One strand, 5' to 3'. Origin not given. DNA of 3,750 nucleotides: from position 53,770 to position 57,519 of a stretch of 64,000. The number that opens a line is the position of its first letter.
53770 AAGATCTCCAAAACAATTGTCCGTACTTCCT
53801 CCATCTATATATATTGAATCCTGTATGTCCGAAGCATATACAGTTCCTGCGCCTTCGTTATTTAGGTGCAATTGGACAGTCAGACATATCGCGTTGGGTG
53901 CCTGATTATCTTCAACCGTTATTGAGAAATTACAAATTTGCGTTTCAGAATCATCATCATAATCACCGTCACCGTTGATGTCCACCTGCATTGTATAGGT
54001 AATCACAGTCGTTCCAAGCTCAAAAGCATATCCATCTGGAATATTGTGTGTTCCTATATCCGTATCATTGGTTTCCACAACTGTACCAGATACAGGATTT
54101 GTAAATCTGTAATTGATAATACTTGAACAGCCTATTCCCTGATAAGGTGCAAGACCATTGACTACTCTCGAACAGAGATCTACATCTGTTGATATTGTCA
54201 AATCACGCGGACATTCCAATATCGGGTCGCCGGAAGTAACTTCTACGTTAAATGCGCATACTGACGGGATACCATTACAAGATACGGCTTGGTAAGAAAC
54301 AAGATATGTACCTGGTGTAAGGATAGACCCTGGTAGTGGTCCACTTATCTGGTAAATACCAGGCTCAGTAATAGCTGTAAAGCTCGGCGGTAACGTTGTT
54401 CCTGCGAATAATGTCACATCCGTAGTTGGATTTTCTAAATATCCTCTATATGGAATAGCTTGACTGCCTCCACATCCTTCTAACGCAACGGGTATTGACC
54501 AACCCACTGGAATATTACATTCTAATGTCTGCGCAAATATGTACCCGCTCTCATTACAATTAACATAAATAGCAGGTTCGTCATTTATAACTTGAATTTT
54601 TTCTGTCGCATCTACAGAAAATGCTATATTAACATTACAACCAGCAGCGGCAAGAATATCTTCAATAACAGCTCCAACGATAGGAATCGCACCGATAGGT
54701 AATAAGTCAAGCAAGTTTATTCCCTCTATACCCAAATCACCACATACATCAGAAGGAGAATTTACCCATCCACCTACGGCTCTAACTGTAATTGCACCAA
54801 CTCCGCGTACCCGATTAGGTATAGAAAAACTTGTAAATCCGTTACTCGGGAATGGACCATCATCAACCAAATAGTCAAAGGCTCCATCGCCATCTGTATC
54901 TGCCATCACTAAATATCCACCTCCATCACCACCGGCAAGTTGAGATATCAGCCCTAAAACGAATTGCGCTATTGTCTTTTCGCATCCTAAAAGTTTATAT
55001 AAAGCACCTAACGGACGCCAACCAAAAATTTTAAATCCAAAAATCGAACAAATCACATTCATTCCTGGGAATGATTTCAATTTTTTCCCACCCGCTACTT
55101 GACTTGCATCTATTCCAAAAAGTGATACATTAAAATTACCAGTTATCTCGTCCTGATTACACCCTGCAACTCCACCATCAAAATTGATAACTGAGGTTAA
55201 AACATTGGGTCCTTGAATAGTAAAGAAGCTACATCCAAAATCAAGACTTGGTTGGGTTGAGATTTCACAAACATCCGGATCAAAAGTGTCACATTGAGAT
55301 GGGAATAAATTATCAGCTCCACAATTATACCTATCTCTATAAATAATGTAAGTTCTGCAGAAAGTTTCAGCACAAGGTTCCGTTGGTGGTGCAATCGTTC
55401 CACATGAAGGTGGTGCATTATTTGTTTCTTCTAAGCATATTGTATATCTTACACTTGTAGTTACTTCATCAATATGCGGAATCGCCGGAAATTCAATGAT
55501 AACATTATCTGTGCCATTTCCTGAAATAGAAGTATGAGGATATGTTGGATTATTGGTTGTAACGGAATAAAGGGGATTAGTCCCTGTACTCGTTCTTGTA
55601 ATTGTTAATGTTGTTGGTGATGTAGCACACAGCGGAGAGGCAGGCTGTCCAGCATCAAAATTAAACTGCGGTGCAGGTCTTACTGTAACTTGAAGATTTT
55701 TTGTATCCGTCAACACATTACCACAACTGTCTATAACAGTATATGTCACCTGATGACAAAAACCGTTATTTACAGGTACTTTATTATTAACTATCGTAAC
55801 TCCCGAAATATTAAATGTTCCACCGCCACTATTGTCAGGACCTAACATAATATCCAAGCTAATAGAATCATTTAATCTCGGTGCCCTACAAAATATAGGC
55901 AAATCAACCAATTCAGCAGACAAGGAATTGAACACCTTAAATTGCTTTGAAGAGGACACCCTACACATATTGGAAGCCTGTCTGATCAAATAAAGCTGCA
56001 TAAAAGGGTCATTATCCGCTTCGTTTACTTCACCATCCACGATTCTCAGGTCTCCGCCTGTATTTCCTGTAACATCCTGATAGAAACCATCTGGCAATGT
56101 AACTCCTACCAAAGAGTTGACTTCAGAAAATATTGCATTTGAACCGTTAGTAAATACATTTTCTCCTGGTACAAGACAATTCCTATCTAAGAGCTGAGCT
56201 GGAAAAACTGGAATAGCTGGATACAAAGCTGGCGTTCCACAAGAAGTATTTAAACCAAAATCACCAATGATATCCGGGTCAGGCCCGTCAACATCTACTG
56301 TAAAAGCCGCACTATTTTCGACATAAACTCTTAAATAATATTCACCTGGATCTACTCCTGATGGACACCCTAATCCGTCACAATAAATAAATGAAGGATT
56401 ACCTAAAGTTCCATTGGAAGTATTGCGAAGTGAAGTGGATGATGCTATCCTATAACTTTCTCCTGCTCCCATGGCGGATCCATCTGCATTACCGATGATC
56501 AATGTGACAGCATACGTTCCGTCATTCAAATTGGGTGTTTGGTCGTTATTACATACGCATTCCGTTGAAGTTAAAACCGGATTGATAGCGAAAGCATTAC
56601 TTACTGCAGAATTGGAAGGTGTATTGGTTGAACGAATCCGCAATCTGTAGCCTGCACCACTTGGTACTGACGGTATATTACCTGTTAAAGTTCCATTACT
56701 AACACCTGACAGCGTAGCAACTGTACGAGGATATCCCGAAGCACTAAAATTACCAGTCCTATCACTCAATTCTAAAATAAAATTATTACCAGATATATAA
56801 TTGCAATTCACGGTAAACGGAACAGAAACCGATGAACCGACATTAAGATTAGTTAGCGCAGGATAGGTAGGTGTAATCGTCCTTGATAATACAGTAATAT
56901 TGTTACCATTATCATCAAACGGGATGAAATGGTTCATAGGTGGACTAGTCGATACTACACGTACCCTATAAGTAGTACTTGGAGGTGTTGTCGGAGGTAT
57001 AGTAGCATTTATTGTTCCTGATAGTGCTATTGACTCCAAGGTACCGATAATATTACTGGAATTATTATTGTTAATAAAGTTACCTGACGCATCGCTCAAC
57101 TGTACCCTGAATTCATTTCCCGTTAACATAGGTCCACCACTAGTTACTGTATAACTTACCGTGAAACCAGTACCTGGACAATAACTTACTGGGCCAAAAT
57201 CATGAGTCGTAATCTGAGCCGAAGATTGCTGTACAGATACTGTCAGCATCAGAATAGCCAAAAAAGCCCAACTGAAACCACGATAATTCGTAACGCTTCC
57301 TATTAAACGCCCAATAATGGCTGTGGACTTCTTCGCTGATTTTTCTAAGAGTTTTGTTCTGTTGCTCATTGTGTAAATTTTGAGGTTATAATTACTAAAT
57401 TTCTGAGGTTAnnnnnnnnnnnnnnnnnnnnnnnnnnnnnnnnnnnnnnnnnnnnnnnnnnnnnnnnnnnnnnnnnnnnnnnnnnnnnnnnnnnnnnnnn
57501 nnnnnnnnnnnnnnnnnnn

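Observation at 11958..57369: Four giant T9SS-cargo paralogues share one collinear Cys-rich chassis but carry unrelated N-terminal heads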

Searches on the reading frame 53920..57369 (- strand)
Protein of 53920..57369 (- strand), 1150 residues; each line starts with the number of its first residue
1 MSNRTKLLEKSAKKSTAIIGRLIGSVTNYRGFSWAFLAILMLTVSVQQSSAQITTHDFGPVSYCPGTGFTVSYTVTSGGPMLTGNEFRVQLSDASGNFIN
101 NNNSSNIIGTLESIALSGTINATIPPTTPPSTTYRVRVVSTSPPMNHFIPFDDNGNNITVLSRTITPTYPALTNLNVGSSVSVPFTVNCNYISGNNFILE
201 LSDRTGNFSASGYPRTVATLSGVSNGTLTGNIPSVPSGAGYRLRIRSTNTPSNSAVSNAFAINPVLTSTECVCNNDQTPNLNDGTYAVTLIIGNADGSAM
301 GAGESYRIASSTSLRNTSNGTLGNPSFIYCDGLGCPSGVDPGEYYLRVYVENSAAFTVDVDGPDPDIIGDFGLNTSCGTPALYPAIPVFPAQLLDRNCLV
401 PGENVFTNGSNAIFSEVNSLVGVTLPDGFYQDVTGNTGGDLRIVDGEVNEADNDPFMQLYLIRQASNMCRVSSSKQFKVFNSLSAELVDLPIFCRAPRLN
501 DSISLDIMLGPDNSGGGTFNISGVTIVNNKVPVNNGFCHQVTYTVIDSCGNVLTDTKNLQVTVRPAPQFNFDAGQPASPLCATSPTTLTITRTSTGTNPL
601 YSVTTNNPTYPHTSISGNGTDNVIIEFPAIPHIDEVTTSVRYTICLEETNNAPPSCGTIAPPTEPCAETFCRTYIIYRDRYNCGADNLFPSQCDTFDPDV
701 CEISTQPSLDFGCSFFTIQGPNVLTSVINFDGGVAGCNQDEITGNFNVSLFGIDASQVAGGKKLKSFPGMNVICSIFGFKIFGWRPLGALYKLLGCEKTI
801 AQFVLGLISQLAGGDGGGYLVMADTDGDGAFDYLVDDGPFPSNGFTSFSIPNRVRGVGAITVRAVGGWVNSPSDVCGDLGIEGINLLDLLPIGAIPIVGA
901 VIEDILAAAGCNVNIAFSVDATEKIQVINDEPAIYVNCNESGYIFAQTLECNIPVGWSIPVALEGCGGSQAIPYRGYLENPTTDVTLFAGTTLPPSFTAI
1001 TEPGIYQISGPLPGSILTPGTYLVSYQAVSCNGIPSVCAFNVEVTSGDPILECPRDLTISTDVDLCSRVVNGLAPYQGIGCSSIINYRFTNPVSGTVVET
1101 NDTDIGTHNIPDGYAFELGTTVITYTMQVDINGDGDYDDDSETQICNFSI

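Call 61: find_homologous_proteins(query=window:53920-57369:-, max_evalue=0.00001)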
Query window:53920-57369:- (1150 aa): 44 proteins with E <= 0.00001 among 8000 candidates.
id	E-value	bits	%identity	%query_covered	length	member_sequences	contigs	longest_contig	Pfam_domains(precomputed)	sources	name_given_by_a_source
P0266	1.5e-73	266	38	37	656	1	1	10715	PF21722.5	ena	-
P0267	1.9e-59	219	34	23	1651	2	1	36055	PF14312.13,PF18962.8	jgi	jgi:hypothetical protein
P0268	1.2e-58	217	53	22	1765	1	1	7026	PF13229.13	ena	-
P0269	4.3e-51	192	36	16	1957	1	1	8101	PF10342.16,PF18962.8,PF19081.7,PF14734.13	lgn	-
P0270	6.6e-40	155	52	20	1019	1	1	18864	-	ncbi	-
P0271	1.5e-35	140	35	19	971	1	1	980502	PF18962.8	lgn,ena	-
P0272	3.8e-26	109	42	15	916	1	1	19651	PF00932.26,PF10342.16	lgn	-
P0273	2.1e-23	100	38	14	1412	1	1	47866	PF13385.14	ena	-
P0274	4.5e-23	99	32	22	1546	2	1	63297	PF18962.8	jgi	-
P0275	1.1e-22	98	37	16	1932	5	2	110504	PF09479.17,PF01833.31,PF00932.26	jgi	jgi:uncharacterized repeat protein (TIGR02543 family)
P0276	3.7e-22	96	45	10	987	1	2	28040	PF13201.13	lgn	-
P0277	1.1e-21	94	39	12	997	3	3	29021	PF13201.13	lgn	-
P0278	4.1e-21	92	31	17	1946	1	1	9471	PF18962.8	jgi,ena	-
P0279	7.5e-20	88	47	9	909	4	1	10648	-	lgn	-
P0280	4.5e-19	86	37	16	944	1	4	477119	PF00932.26,PF18962.8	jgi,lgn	jgi:hypothetical protein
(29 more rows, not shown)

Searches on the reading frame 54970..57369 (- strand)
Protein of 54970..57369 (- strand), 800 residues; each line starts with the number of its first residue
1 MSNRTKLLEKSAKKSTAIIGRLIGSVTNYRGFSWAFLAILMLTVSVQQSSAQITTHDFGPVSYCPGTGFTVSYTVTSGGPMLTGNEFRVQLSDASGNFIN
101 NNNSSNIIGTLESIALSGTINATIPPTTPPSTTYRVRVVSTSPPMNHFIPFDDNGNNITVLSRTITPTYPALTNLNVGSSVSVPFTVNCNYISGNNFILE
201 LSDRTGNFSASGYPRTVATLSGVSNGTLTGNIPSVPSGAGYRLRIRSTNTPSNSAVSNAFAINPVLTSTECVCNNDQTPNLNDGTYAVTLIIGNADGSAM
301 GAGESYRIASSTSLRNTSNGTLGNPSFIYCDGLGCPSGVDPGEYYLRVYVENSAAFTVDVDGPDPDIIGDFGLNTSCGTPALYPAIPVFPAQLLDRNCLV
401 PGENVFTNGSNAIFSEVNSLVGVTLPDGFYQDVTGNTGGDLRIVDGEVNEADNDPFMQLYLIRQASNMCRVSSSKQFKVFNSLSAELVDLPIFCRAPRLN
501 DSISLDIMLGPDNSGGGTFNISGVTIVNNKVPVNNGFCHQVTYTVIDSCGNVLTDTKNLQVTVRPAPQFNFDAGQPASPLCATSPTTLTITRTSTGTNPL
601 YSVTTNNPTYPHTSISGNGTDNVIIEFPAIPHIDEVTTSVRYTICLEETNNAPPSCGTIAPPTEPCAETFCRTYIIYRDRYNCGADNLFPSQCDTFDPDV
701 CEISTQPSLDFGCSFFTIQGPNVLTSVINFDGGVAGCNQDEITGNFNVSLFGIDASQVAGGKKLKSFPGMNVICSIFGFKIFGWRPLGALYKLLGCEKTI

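Call 33: search_protein_families(library=pfam, proteins=[window:54970-57369:-], max_evalue=0.1)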
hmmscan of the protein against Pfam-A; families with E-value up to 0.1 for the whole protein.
window:54970-57369:- (800 aa): 2 families
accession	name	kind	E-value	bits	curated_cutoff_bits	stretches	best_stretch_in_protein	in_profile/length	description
PF10342.15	Kre9_KNH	-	0.00066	20.8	24.6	0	210-262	36-94/94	Kre9/KNH-like N-terminal Ig-like domain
PF14524.12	Wzt_C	-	0.078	13.4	30.4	0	260-298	74-111/143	Wzt C-terminal domain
